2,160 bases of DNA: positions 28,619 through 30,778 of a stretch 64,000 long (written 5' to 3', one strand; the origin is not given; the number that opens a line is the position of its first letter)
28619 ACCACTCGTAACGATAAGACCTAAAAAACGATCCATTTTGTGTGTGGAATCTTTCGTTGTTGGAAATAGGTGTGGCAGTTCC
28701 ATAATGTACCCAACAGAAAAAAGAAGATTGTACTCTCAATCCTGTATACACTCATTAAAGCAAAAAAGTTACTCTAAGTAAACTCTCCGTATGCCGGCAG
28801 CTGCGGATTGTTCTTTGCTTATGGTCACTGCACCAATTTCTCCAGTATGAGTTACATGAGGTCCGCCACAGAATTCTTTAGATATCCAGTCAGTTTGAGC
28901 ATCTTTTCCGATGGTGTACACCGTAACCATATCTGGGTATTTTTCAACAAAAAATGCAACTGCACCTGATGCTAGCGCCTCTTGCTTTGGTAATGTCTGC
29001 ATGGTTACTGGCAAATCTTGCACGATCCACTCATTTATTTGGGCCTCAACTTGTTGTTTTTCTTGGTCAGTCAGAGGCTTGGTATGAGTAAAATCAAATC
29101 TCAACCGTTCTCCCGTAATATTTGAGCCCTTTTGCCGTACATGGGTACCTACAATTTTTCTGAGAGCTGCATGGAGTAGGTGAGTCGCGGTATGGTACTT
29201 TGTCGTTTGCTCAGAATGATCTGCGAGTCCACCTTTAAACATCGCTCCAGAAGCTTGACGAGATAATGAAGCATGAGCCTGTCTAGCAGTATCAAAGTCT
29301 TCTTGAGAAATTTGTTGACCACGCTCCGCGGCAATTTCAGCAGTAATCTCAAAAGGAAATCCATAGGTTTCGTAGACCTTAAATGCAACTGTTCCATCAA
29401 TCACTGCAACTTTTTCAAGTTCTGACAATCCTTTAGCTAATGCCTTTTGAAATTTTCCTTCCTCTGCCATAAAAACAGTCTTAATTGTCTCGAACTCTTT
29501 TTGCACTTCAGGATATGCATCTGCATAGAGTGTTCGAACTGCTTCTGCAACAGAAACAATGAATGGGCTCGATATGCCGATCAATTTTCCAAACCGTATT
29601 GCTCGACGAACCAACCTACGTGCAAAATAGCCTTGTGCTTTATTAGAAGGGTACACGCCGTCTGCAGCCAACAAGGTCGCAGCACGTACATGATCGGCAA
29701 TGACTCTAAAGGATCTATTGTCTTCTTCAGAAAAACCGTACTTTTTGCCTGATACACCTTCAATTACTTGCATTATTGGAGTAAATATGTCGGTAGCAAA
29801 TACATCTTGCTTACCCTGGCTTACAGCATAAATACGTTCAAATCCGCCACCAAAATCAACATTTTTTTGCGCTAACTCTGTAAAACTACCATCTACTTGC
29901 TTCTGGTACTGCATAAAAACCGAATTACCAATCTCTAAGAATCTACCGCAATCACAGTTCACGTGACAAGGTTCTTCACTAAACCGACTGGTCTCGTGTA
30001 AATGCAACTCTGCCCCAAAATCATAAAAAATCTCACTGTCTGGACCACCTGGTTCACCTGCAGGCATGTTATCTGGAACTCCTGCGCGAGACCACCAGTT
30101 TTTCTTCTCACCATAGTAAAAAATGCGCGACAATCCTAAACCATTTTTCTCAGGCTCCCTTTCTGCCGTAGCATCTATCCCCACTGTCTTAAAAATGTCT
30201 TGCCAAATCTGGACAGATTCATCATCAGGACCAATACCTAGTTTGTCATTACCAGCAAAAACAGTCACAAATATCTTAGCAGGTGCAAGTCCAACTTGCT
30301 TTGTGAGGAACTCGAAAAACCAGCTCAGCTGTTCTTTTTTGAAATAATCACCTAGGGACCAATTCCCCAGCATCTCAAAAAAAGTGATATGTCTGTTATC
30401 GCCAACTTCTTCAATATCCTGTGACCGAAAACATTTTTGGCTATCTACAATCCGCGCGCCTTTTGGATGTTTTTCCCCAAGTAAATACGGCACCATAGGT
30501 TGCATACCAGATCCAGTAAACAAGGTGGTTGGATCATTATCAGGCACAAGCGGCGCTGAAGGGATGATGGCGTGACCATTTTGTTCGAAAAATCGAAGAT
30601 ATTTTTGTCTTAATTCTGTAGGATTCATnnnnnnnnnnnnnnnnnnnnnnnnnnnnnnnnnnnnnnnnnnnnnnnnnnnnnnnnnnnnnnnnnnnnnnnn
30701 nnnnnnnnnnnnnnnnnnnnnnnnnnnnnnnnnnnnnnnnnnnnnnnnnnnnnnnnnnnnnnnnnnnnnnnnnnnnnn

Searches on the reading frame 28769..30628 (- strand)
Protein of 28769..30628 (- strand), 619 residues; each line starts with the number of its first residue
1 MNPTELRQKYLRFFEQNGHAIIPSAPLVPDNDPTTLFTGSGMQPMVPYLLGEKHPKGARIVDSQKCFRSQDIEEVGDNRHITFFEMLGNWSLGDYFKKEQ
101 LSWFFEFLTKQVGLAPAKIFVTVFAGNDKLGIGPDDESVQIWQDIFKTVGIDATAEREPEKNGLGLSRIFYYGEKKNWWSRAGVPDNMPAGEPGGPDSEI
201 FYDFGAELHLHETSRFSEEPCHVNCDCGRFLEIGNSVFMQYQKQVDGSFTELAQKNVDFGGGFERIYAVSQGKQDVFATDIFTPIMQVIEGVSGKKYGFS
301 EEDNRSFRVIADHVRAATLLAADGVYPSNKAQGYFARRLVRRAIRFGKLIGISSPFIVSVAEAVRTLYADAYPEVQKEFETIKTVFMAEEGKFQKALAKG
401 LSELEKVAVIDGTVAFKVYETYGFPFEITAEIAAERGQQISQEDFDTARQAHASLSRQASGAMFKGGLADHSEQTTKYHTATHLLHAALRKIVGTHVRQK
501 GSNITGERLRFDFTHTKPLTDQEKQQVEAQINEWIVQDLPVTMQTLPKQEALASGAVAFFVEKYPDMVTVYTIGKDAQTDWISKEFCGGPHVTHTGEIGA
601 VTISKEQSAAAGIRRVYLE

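Call 8: search_protein_families(library=pfam, proteins=[window:28769-30628:-])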
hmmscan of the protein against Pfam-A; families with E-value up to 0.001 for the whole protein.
window:28769-30628:- (619 aa): 2 families
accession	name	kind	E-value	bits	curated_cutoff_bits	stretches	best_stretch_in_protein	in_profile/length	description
PF01411.24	tRNA-synt_2c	-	2.9e-123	412.8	30.3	1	5-481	1-451/552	tRNA synthetases class II (A)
PF07973.19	tRNA_SAD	-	5.2e-15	55.6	24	1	568-617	1-44/44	Threonyl and Alanyl tRNA synthetase second additional domain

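Call 11: find_related_loci(query=window:28769-30628:-, collection=genome_contigs, flank=3000)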
Query window:28769-30628:- (619 aa) in genome_contigs; peptide patterns used: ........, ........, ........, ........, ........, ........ (x = any residue, [..] = any of these).
600 stretches matched a pattern (row limit reached: there are more); 600 encode a relative of the query (tblastn E <= 1e-3); the best 80 are kept; 80 distinct loci.
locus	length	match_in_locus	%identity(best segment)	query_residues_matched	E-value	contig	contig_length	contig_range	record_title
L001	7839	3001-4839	64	4-618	0e+0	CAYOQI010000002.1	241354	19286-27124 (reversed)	MAG TPA_asm: uncultured Pseudomonadales bacterium isolate SRP286056_co1_770 genome assembly, contig: NODE_17_length_2413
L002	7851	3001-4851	60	1-617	0e+0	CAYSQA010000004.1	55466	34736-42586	MAG TPA_asm: uncultured Pseudomonadales bacterium isolate SRP170004_co1_586 genome assembly, contig: NODE_677_length_554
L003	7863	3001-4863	57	1-616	0e+0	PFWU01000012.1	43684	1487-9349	MAG: Candidatus Uhrbacteria bacterium CG_4_9_14_3_um_filter_50_9 CG_4_9_14_3_um_filter_150_scaffold_443_c, whole genome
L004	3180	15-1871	56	1-616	0e+0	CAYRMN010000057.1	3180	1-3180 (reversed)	MAG TPA_asm: uncultured Gammaproteobacteria bacterium isolate SRP170004_co1_61 genome assembly, contig: NODE_52719_lengt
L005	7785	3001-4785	55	1-617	0e+0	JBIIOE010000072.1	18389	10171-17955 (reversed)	MAG: Bdellovibrionota bacterium isolate ME2002-09-27pf_3300034103_group1_bin185 Rohwer_bin1191_scaffold_1637_c1, whole g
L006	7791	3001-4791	56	4-617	0e+0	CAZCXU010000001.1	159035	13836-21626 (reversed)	MAG TPA_asm: uncultured Gammaproteobacteria bacterium isolate SRP170004_co1_29 genome assembly, contig: NODE_89_length_1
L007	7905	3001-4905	53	5-616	0e+0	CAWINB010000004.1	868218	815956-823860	MAG: Candidatus Doudnabacteria bacterium isolate MFD04434.bin.1.36 genome assembly, contig: contig_4859, whole genome sh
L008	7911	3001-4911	53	1-616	0e+0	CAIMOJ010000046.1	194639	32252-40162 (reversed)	Candidatus Uhrbacteria bacterium isolate LJ_bin-4636 genome assembly, contig: bin-4636:46/76, whole genome shotgun seque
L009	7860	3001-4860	54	1-616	0e+0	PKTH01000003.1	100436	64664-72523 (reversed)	MAG: Candidatus Parcubacteria bacterium isolate BM507 sc_98, whole genome shotgun sequence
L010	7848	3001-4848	54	1-616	0e+0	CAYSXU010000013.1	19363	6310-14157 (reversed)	MAG TPA_asm: uncultured Gammaproteobacteria bacterium isolate SRP062349_co5_332 genome assembly, contig: NODE_875_length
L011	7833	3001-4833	56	1-616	0e+0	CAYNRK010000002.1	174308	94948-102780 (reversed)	MAG TPA_asm: uncultured Gammaproteobacteria bacterium isolate SRP077602_co8_262 genome assembly, contig: NODE_48_length_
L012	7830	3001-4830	55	1-619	0e+0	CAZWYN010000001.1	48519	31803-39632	MAG TPA_asm: uncultured Pseudomonadales bacterium isolate SRP011637_co1_56 genome assembly, contig: NODE_130_length_4851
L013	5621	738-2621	53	1-616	0e+0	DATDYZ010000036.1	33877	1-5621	MAG TPA_asm: Candidatus Andersenbacteria bacterium isolate SMAG_U8178 k141_1296240, whole genome shotgun sequence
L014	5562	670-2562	53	1-616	0e+0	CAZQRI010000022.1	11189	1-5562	MAG TPA_asm: uncultured Gammaproteobacteria bacterium isolate SRP298887_co1_343 genome assembly, contig: NODE_6376_lengt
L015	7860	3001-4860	54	1-616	0e+0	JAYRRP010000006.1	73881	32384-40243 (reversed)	MAG: Candidatus Saccharimonadales bacterium isolate XM1_ASGE3bin.32 k141_808804, whole genome shotgun sequence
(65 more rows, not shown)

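Call 21: find_encoding_contigs(protein=window:28769-30628:-, flank=2000, max_places=6)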
Protein window:28769-30628:- (619 aa): no gene with exactly this product is on record in the collection.

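Call 22: find_homologous_proteins(query=window:28769-30628:-, max_evalue=1e-100)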
Query window:28769-30628:- (619 aa): 8000 proteins with E <= 1e-100 among 8000 candidates; the best 120 are listed.
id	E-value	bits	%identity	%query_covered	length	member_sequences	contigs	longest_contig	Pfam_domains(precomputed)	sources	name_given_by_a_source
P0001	0.0e+0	1424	100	100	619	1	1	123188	PF01411.25,PF07973.20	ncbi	-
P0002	0.0e+0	1179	80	100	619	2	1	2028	PF01411.25,PF07973.20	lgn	-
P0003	0.0e+0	1073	73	100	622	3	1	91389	PF01411.25,PF07973.20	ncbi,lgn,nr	ncbi:MAG: alanine--tRNA ligase [Pseudomonadales bacterium]|nr:alanine--tRNA ligase [Pseudomonadales 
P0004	0.0e+0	1066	74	100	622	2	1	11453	PF01411.25,PF07973.20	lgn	-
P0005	0.0e+0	1059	73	100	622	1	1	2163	PF01411.25,PF07973.20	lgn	-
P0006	0.0e+0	1043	72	100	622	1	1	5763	PF01411.25,PF07973.20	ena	-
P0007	0.0e+0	1039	72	100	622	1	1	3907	PF01411.25,PF07973.20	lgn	-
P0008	0.0e+0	1039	72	100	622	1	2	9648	PF01411.25,PF07973.20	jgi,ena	-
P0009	0.0e+0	1035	72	100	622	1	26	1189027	PF01411.25,PF07973.20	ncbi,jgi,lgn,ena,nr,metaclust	ncbi:MAG: alanine--tRNA ligase [Candidatus Pacebacteria bacterium CG_4_9_14_3_um_filter_40_12]|nr:MA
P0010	0.0e+0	1035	72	100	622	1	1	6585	PF01411.25,PF07973.20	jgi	-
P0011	0.0e+0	1032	72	100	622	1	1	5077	PF01411.25,PF07973.20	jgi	-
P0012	0.0e+0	1031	72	100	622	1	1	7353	PF01411.25,PF07973.20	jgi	-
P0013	0.0e+0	1030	71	100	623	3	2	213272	PF01411.25,PF07973.20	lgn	-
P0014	0.0e+0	1027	71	100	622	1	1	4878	PF01411.25,PF07973.20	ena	-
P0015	0.0e+0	1019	71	100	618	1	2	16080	PF01411.25,PF07973.20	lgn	-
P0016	0.0e+0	1017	71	100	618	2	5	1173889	PF01411.25,PF07973.20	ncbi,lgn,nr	ncbi:MAG: alanine--tRNA ligase [Patescibacteria group bacterium]|nr:MAG: alanine--tRNA ligase [Pates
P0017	0.0e+0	1014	72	97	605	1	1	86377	PF01411.25,PF07973.20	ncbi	ncbi:MAG: alanine--tRNA ligase, partial [Candidatus Pacebacteria bacterium CG10_big_fil_rev_8_21_14_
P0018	3.9e-298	1008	69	100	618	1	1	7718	PF01411.25,PF07973.20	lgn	-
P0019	1.6e-297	1006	69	100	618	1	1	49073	PF01411.25,PF07973.20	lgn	-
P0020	3.1e-297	1005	69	100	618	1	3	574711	PF01411.25,PF07973.20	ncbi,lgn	-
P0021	1.3e-296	1003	70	100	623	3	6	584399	PF01411.25,PF07973.20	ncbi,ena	-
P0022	1.6e-296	1003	69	100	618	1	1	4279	PF01411.25,PF07973.20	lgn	-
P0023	3.8e-296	1001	69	100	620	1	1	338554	PF01411.25,PF07973.20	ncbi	-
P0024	6.9e-296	1001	69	100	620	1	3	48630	PF01411.25,PF07973.20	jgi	jgi:alanyl-tRNA synthetase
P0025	1.0e-295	1000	69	100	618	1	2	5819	PF01411.25,PF07973.20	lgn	-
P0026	1.5e-294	996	68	100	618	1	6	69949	PF01411.25,PF07973.20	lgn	-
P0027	3.0e-294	995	68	100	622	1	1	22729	PF01411.25,PF07973.20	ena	-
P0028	3.0e-294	995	68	100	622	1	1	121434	PF01411.25,PF07973.20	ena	-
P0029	7.4e-294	994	68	100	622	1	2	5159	PF01411.25,PF07973.20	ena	-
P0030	8.6e-294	994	68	100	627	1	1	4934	PF01411.25,PF07973.20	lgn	-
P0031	1.6e-293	993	68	100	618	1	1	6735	PF01411.25,PF07973.20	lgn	-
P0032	3.7e-293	992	68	100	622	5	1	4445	PF01411.25,PF07973.20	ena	-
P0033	1.1e-292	990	68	100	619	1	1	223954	PF01411.25,PF07973.20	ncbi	-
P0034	1.4e-292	990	69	100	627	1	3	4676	PF01411.25,PF07973.20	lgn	-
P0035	2.6e-292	989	69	100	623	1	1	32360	PF01411.25,PF07973.20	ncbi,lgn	-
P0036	2.8e-292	989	69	100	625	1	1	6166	PF01411.25,PF07973.20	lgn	-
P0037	3.8e-292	988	67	100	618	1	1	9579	PF01411.25,PF07973.20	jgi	jgi:alanyl-tRNA synthetase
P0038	4.2e-292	988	68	100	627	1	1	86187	PF01411.25,PF07973.20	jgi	-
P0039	6.9e-292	987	68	100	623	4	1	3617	PF01411.25,PF07973.20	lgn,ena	-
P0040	7.7e-292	987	68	100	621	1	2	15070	PF01411.25,PF07973.20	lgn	-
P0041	1.0e-291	987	69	100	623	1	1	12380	PF01411.25,PF07973.20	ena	-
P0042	1.1e-291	987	69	100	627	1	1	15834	PF01411.25,PF07973.20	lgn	-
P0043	1.5e-291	986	67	100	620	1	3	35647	PF01411.25,PF07973.20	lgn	-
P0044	2.2e-290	982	68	100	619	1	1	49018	PF01411.25,PF07973.20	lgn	-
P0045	3.2e-290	982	67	100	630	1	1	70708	PF01411.25,PF07973.20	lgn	-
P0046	3.7e-290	982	67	100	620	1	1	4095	PF01411.25,PF07973.20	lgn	-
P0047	4.4e-290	981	68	100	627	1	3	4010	PF01411.25,PF07973.20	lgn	-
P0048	1.2e-289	980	67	100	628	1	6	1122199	PF01411.25,PF07973.20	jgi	jgi:alanyl-tRNA synthetase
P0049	4.6e-289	978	66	100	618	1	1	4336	PF01411.25,PF07973.20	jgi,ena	-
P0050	5.1e-289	978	67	100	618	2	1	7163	PF01411.25,PF07973.20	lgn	-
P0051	5.9e-289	978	67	100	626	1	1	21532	PF01411.25,PF07973.20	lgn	-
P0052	9.6e-289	977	67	100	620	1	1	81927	PF01411.25,PF07973.20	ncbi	-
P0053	9.8e-289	977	67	100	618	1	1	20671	PF01411.25,PF07973.20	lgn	-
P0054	1.3e-288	977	68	100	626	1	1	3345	PF01411.25,PF07973.20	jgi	jgi:alanyl-tRNA synthetase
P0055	2.2e-288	976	68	100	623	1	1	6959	PF01411.25,PF07973.20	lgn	-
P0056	2.8e-288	975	66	100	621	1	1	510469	PF01411.25,PF07973.20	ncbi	ncbi:MAG: alanine--tRNA ligase [Patescibacteria group bacterium]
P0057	5.7e-288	974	68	100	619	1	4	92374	PF01411.25,PF07973.20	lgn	-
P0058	1.7e-287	973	67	100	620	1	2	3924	PF01411.25,PF07973.20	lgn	-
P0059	9.5e-287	970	67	100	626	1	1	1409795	PF01411.25,PF07973.20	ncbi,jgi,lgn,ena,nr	ncbi:MAG TPA: alanine--tRNA ligase [Vitreimonas sp.]|nr:alanine--tRNA ligase [Vitreimonas sp.]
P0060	1.6e-286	970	66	100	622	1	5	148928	PF01411.25,PF07973.20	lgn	-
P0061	3.3e-286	969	66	100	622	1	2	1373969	PF01411.25,PF07973.20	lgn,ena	-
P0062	9.1e-286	967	66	100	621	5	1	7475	PF01411.25,PF07973.20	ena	-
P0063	2.9e-285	966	67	100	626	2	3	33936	PF01411.25,PF07973.20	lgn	-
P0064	3.6e-285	965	66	100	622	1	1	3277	PF01411.25,PF07973.20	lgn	-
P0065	5.9e-285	964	67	100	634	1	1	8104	PF01411.25,PF07973.20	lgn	-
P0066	7.2e-285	964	66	100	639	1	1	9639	PF01411.25,PF07973.20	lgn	-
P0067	8.4e-285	964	66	100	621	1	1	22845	PF01411.25,PF07973.20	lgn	-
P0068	9.8e-285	964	66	100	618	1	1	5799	PF01411.25,PF07973.20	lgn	-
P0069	1.7e-284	963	66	100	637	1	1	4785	PF01411.25,PF07973.20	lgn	-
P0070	3.4e-284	962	66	100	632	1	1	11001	PF01411.25,PF07973.20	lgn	-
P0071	4.2e-284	962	66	100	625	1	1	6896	PF01411.25,PF07973.20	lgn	-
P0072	4.7e-284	962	67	100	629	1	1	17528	PF01411.25,PF07973.20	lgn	-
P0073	6.1e-284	961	67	100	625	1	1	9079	PF01411.25,PF07973.20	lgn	-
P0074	6.5e-284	961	66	100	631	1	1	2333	PF01411.25,PF07973.20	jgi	jgi:alanyl-tRNA synthetase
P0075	1.4e-283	960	66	100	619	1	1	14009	PF01411.25,PF07973.20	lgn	-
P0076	1.9e-283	959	67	100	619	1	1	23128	PF01411.25,PF07973.20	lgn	-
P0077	2.6e-283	959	66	100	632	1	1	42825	PF01411.25,PF07973.20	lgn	-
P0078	2.7e-283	959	67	100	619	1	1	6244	PF01411.25,PF07973.20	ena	-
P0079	7.7e-283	958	66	100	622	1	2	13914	PF01411.25,PF07973.20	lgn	-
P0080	2.1e-282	956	65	100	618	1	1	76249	PF01411.25,PF07973.20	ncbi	-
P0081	2.6e-282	956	65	100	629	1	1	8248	PF01411.25,PF07973.20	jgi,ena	-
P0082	4.0e-282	955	66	100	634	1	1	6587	PF01411.25,PF07973.20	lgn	-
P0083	4.4e-282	955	66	100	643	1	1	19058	PF01411.25,PF07973.20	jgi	jgi:alanyl-tRNA synthetase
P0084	7.0e-282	954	66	100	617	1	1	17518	PF01411.25,PF07973.20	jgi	jgi:alanyl-tRNA synthetase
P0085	4.4e-281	952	66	100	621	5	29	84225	PF01411.25,PF07973.20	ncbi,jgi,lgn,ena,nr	ncbi:MAG: alanine--tRNA ligase [Candidatus Pacebacteria bacterium CG10_big_fil_rev_8_21_14_0_10_42_1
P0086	4.5e-281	952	65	100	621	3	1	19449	PF01411.25,PF07973.20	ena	-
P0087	5.7e-281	951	66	99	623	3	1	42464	PF01411.25,PF07973.20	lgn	-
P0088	8.8e-281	951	64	100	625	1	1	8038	PF01411.25,PF07973.20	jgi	jgi:alanyl-tRNA synthetase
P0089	9.0e-281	951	66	100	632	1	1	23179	PF01411.25,PF07973.20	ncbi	-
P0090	1.0e-280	950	65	100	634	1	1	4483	PF01411.25,PF07973.20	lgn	-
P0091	1.0e-280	950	66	100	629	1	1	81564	PF01411.25,PF07973.20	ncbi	-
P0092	2.3e-280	949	65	100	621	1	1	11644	PF01411.25,PF07973.20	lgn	-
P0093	2.6e-280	949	66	100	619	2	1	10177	PF01411.25,PF07973.20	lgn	-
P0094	7.4e-280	948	67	100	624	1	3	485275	PF01411.25,PF07973.20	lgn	-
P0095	7.7e-280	948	65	100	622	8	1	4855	PF01411.25,PF07973.20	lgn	-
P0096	1.9e-279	946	64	100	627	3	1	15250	PF01411.25,PF07973.20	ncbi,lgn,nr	ncbi:alanine--tRNA ligase [Candidatus Woesebacteria bacterium]|nr:alanine--tRNA ligase [Candidatus W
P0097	2.1e-279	946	65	100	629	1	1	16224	PF01411.25,PF07973.20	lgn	-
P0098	3.5e-279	945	67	100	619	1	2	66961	PF01411.25,PF07973.20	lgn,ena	-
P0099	3.7e-279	945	65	100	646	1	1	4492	PF01411.25,PF07973.20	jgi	jgi:alanyl-tRNA synthetase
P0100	3.7e-279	945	66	100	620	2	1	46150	PF01411.25,PF07973.20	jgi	-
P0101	5.7e-279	945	65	99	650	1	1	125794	PF01411.25,PF07973.20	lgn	-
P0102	1.9e-278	943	65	100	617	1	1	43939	PF01411.25,PF07973.20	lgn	-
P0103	2.9e-278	942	65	100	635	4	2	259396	PF01411.25,PF07973.20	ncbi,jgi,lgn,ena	jgi:alanyl-tRNA synthetase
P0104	3.4e-278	942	64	99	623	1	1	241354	PF01411.25,PF07973.20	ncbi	-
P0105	4.1e-278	942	66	99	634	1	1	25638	PF01411.25,PF07973.20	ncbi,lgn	-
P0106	4.8e-278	942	66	100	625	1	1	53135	PF01411.25,PF07973.20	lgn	-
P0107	5.6e-278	941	66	100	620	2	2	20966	PF01411.25,PF07973.20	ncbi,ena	-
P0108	6.1e-278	941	65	100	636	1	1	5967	PF01411.25,PF07973.20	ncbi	-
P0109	7.0e-278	941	65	100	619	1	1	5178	PF01411.25,PF07973.20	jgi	jgi:alanyl-tRNA synthetase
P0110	7.4e-278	941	67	100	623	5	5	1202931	PF01411.25,PF07973.20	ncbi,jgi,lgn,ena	-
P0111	8.3e-278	941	66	100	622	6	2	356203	PF01411.25,PF07973.20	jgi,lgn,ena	-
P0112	1.3e-277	940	65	100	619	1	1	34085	PF01411.25,PF07973.20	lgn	-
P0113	1.4e-277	940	66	100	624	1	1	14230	PF01411.25,PF07973.20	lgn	-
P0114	2.2e-277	939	66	100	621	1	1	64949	PF01411.25,PF07973.20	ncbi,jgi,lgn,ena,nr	ncbi:MAG: alanine--tRNA ligase [Candidatus Pacebacteria bacterium CG_4_10_14_0_8_um_filter_42_14]|nr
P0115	2.9e-277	939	65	100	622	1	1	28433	PF01411.25,PF07973.20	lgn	-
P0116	3.4e-277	939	65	100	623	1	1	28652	PF01411.25,PF07973.20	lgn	-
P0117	3.7e-277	939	64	100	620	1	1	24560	PF01411.25,PF07973.20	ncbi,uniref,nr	ncbi:alanine--tRNA ligase [Candidatus Cerribacteria bacterium 'Amazon FNV 2010 28 9']|uniref:Alanine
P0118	5.7e-277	938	65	100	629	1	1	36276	PF01411.25,PF07973.20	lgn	-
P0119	8.0e-277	938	65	100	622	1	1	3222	PF01411.25,PF07973.20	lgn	-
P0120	8.5e-277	938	66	100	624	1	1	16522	PF01411.25,PF07973.20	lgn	-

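Call 23: find_encoding_contigs(protein=P0001, flank=1500, max_places=2)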
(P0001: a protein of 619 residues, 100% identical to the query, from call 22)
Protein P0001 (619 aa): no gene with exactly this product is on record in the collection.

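Call 24: find_encoding_contigs(protein=P0003, flank=1500, max_places=2)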
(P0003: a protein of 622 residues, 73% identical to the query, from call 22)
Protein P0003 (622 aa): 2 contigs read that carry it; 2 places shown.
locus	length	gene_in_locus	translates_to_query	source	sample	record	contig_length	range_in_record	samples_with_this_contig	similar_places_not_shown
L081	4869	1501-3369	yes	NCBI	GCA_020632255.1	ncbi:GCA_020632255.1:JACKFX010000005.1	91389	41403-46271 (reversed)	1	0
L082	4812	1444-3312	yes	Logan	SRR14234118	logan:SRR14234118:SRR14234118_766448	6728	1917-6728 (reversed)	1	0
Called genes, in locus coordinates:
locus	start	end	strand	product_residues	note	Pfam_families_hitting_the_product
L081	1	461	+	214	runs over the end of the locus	PF12844:HTH_19, PF13413:HTH_25, PF09136:Glucodextran_B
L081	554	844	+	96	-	-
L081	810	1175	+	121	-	PF12732:YtxH (faint)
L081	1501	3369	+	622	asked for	PF01411:tRNA-synt_2c, PF07973:tRNA_SAD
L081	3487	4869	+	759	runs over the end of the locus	-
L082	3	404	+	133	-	?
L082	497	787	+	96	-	-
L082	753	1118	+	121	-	PF12732:YtxH (faint)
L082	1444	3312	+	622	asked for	PF01411:tRNA-synt_2c, PF07973:tRNA_SAD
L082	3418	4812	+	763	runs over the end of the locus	-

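Call 25: find_encoding_contigs(protein=P0009, flank=1500, max_places=2)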
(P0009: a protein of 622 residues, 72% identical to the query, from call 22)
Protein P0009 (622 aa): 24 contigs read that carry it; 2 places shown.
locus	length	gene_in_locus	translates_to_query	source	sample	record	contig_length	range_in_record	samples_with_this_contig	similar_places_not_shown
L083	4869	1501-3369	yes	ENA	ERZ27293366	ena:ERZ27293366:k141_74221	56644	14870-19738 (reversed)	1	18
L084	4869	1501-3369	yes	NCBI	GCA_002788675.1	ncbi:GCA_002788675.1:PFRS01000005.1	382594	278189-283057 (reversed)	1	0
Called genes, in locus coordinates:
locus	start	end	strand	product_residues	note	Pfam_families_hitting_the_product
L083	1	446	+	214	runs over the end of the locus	PF12844:HTH_19 (faint), PF13413:HTH_25, PF09136:Glucodextran_B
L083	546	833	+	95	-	-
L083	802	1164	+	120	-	PF12732:YtxH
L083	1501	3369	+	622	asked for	PF01411:tRNA-synt_2c, PF07973:tRNA_SAD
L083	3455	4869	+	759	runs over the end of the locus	-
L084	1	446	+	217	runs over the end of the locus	PF12844:HTH_19 (faint), PF13413:HTH_25, PF09136:Glucodextran_B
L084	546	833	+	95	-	-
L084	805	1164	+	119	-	PF12732:YtxH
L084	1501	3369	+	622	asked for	PF01411:tRNA-synt_2c, PF07973:tRNA_SAD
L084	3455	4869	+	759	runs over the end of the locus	-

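Call 26: find_encoding_contigs(protein=P0016, flank=1500, max_places=2)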
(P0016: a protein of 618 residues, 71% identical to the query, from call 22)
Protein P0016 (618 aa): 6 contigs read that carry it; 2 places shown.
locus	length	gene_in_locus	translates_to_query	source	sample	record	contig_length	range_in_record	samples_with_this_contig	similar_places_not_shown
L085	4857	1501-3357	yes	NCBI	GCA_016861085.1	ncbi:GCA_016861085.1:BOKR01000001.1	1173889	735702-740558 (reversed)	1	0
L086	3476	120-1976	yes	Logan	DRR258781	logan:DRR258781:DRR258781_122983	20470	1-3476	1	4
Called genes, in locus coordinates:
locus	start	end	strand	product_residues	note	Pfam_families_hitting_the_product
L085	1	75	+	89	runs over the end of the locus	-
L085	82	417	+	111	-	PF12732:YtxH (weak)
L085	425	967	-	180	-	-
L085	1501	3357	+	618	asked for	PF01411:tRNA-synt_2c, PF07973:tRNA_SAD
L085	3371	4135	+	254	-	PF03372:Exo_endo_phos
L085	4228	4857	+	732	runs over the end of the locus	-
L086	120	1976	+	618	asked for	PF01411:tRNA-synt_2c, PF07973:tRNA_SAD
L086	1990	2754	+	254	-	PF03372:Exo_endo_phos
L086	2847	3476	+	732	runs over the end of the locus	-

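Call 31: find_encoding_contigs(protein=P0013, flank=1500, max_places=1)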
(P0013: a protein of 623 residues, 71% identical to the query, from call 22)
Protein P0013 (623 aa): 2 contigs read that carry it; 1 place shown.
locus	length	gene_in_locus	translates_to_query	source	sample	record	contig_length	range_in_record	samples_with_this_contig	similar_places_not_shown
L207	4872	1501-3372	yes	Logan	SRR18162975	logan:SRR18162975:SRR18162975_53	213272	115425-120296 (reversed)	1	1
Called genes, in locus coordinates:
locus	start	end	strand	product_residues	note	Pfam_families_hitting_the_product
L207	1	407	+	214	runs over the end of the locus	PF12844:HTH_19 (weak), PF13413:HTH_25, PF09136:Glucodextran_B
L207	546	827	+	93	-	-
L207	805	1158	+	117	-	PF12732:YtxH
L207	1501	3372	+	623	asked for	PF01411:tRNA-synt_2c, PF07973:tRNA_SAD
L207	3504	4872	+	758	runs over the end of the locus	-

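Call 32: find_encoding_contigs(protein=P0020, flank=1500, max_places=1)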
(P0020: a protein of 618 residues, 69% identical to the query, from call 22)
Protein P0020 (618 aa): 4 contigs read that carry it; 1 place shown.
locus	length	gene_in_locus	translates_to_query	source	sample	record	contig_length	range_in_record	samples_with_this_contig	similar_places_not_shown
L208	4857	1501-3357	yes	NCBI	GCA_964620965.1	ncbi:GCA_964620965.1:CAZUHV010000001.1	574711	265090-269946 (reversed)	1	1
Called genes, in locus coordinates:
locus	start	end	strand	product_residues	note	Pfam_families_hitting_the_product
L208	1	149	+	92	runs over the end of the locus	-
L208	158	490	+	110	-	PF12732:YtxH (faint)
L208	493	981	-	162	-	-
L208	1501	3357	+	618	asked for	PF01411:tRNA-synt_2c, PF07973:tRNA_SAD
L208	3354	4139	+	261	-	PF03372:Exo_endo_phos, PF14529:Exo_endo_phos_2 (faint)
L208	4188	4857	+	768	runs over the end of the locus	-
